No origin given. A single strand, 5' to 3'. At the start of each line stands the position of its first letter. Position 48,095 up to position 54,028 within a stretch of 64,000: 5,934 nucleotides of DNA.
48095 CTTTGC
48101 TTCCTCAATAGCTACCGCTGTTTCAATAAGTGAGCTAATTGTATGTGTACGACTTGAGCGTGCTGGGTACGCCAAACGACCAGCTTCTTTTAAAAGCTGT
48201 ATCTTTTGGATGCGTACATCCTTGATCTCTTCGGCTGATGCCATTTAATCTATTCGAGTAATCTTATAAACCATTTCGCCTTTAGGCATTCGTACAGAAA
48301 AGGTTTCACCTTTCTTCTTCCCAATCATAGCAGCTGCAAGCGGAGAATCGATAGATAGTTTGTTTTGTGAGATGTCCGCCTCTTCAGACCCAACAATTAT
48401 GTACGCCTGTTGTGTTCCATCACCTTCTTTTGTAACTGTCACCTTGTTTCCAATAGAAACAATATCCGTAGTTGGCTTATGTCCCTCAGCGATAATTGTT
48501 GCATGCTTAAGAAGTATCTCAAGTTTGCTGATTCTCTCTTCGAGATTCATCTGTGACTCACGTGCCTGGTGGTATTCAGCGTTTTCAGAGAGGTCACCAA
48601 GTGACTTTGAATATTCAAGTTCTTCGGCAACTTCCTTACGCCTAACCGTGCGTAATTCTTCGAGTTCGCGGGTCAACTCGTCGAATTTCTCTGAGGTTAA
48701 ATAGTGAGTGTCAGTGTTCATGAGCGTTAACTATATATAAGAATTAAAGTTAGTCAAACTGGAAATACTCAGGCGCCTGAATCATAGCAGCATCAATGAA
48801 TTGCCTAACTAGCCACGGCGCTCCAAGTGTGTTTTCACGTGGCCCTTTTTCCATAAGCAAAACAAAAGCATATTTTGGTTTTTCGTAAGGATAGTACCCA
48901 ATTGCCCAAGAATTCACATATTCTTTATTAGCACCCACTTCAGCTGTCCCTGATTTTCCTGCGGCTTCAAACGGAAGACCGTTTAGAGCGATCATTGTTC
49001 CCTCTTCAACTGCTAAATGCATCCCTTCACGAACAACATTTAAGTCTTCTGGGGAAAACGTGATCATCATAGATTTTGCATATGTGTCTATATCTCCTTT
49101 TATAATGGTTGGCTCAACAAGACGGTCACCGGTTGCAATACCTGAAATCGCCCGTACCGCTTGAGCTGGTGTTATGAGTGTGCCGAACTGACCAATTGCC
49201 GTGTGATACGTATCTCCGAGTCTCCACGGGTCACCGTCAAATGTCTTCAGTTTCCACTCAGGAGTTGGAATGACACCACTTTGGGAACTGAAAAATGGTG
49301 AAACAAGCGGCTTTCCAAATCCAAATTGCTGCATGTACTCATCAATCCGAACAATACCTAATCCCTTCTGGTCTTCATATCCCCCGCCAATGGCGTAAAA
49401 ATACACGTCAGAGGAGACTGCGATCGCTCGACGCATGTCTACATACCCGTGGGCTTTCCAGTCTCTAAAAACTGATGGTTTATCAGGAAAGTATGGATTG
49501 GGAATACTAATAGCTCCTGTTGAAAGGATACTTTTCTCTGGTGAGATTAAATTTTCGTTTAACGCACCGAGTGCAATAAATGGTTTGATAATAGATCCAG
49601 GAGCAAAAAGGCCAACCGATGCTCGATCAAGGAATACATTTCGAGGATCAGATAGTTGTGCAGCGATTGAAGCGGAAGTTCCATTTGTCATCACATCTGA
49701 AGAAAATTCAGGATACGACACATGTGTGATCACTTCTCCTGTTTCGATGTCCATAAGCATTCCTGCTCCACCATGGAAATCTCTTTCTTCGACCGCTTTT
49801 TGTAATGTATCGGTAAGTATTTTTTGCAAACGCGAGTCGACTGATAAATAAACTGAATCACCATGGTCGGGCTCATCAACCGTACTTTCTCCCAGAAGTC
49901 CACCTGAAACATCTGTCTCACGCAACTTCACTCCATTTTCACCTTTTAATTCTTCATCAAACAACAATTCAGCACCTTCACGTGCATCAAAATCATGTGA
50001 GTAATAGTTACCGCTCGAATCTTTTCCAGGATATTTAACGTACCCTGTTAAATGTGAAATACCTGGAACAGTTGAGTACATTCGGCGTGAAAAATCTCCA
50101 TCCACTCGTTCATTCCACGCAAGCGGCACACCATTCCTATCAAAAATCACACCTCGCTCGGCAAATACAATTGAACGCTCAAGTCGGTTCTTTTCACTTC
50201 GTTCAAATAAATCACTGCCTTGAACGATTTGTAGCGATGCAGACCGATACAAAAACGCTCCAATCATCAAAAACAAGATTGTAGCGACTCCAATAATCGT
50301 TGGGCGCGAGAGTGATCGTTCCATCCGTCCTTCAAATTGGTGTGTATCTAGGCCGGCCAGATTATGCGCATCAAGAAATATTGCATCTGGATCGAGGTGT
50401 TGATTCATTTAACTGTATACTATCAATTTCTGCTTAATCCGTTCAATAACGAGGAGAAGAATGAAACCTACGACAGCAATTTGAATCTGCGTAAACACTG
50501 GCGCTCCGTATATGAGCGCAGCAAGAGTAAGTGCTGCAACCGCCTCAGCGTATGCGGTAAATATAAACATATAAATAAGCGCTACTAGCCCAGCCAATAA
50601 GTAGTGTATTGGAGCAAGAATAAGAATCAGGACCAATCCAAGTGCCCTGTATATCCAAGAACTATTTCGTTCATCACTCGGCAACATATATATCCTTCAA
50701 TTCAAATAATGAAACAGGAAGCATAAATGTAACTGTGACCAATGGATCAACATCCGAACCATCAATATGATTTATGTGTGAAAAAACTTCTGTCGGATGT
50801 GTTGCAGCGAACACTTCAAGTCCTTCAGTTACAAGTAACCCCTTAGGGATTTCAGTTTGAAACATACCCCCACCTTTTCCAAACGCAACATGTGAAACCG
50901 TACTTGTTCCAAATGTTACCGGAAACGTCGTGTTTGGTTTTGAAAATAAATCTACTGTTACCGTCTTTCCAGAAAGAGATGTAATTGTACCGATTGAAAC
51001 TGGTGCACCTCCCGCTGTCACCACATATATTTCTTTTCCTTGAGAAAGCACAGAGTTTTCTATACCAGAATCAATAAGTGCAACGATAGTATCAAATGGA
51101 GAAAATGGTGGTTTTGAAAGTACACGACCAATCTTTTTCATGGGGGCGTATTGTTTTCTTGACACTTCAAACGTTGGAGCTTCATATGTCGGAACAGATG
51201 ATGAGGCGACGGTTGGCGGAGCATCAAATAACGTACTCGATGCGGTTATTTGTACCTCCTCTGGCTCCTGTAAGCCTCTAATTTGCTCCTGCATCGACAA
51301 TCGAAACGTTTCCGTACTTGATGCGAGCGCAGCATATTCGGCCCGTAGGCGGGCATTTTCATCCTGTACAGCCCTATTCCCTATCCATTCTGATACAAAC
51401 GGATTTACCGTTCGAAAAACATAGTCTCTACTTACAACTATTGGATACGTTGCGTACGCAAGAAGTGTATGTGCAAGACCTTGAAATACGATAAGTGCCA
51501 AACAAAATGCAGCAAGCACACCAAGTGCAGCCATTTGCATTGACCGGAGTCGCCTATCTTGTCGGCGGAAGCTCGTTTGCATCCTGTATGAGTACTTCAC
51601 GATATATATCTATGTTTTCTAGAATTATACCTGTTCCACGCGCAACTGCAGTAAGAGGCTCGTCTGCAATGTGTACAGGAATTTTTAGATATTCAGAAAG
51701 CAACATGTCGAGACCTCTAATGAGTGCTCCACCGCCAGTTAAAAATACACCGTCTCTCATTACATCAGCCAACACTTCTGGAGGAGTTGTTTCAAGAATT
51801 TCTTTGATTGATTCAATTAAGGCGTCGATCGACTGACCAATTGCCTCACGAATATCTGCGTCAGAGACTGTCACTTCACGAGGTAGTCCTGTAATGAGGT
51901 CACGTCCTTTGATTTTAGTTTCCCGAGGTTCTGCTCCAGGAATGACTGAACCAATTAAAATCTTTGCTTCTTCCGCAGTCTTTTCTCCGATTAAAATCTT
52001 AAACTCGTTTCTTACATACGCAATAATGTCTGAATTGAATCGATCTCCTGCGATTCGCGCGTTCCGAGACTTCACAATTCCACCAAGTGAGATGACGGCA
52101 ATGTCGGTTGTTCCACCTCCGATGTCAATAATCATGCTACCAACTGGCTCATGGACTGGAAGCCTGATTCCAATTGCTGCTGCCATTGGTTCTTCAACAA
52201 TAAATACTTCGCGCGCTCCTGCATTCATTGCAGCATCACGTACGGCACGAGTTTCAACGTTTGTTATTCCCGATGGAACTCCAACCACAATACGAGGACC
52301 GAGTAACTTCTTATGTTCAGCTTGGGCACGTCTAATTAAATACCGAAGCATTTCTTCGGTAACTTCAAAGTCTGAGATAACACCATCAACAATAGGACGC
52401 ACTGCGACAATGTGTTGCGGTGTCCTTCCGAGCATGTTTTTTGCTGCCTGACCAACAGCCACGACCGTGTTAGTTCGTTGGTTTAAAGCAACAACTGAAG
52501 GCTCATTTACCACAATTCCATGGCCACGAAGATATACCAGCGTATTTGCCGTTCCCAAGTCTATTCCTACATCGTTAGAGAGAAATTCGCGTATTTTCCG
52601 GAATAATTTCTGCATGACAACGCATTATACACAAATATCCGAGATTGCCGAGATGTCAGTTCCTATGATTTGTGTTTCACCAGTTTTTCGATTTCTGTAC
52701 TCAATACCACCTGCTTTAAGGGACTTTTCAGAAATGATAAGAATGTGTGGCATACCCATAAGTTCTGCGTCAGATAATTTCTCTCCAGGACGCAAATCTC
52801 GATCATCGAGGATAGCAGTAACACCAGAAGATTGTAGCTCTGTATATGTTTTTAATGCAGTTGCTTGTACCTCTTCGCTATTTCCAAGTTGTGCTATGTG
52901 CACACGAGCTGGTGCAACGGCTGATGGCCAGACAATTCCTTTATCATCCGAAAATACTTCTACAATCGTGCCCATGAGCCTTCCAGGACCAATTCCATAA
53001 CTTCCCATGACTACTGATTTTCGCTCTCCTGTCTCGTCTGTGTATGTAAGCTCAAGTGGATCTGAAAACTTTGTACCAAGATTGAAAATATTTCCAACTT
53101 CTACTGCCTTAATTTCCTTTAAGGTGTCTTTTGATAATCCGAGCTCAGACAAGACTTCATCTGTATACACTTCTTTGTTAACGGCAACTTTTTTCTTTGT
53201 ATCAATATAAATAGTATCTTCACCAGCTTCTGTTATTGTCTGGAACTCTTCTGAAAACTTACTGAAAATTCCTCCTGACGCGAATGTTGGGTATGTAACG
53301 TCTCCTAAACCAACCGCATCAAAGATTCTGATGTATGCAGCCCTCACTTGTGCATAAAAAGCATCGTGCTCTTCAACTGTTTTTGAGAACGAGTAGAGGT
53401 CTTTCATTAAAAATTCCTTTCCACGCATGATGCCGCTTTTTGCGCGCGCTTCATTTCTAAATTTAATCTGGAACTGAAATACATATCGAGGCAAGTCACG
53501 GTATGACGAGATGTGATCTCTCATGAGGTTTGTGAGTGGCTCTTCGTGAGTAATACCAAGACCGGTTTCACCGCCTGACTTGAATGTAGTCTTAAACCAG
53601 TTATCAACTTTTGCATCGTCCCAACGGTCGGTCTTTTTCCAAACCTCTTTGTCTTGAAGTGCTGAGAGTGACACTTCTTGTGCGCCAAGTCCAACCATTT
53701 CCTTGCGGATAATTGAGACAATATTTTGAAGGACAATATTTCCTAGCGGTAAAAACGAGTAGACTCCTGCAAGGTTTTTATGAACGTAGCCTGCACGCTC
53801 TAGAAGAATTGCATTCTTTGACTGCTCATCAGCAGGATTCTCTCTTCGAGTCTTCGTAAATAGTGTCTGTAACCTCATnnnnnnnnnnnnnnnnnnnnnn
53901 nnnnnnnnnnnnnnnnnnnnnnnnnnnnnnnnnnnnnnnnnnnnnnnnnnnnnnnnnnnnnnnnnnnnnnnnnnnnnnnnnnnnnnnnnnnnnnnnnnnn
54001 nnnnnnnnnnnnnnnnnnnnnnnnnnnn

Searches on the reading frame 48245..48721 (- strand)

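Call 16: search_protein_families(library=pfam, proteins=[window:48245-48721:-], max_evalue=0.001)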
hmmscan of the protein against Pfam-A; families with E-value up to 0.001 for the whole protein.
window:48245-48721:- (158 aa): 2 families
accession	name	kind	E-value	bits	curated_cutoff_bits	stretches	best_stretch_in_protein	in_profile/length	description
PF01272.25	GreA_GreB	-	2.6e-24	85.4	26.9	1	84-157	2-75/77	Transcription elongation factor, GreA/GreB, C-term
PF03449.20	GreA_GreB_N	-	1.3e-22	80.2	24.5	1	7-76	2-71/71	Transcription elongation factor, N-terminal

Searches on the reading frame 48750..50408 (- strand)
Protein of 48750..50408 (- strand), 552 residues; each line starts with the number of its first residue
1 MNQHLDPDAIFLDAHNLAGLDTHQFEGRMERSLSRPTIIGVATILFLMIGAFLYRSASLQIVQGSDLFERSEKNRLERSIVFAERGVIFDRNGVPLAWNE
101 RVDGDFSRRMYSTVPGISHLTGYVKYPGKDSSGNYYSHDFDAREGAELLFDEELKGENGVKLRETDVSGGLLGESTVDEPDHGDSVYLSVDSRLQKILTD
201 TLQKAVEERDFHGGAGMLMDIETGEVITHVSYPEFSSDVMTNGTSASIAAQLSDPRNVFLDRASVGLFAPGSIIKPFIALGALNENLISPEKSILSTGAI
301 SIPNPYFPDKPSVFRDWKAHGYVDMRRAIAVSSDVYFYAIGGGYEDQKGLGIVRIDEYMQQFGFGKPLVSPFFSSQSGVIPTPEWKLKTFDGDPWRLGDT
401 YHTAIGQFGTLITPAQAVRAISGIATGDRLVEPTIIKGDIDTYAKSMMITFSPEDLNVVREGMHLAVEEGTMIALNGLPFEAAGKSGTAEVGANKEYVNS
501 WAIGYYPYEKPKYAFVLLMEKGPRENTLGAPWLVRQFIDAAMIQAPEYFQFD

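Call 16: search_protein_families(library=pfam, proteins=[window:48750-50408:-], max_evalue=0.001)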
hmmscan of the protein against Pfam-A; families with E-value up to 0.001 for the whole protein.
window:48750-50408:- (552 aa): 2 families
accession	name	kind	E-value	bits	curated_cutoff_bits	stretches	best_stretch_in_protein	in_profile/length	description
PF00905.27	Transpeptidase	-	5.5e-43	147.7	22.1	1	214-523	1-282/299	Penicillin binding protein transpeptidase domain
PF03717.20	PBP_dimer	-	4.7e-08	34.1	24.4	0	107-174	106-178/180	Penicillin-binding Protein dimerisation domain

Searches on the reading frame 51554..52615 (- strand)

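Call 16: search_protein_families(library=pfam, proteins=[window:51554-52615:-], max_evalue=0.001)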
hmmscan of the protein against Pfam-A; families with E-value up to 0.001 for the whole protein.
window:51554-52615:- (353 aa): 5 families
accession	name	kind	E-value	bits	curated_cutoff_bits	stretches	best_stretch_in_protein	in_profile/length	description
PF06723.19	MreB_Mbl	-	3.8e-138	460.2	27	1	14-337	2-324/327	MreB/Mbl protein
PF00012.26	HSP70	-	1.6e-13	50.2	20.6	1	84-210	112-243/599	Hsp70 protein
PF14450.12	FtsA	-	2.6e-12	47.6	31.8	1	162-319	2-112/127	Cell division protein FtsA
PF11104.14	PilM_2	-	4.3e-06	26.3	27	0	288-318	276-306/340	Type IV pilus assembly protein PilM;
PF00022.25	Actin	-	0.00026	20.1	27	0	39-205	31-192/410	Actin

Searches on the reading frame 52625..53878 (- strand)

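Call 16: search_protein_families(library=pfam, proteins=[window:52625-53878:-], max_evalue=0.001)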
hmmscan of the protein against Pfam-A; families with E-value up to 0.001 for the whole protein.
window:52625-53878:- (417 aa): 2 families
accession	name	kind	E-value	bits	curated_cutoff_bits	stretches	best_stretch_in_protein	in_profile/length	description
PF00587.30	tRNA-synt_2b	-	2.7e-25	89.9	29.3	1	103-308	9-178/179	tRNA synthetase class II core domain (G, H, P, S and T)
PF03129.25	HGTP_anticodon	-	1.2e-14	54.7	21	1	326-404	2-81/94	Anticodon binding domain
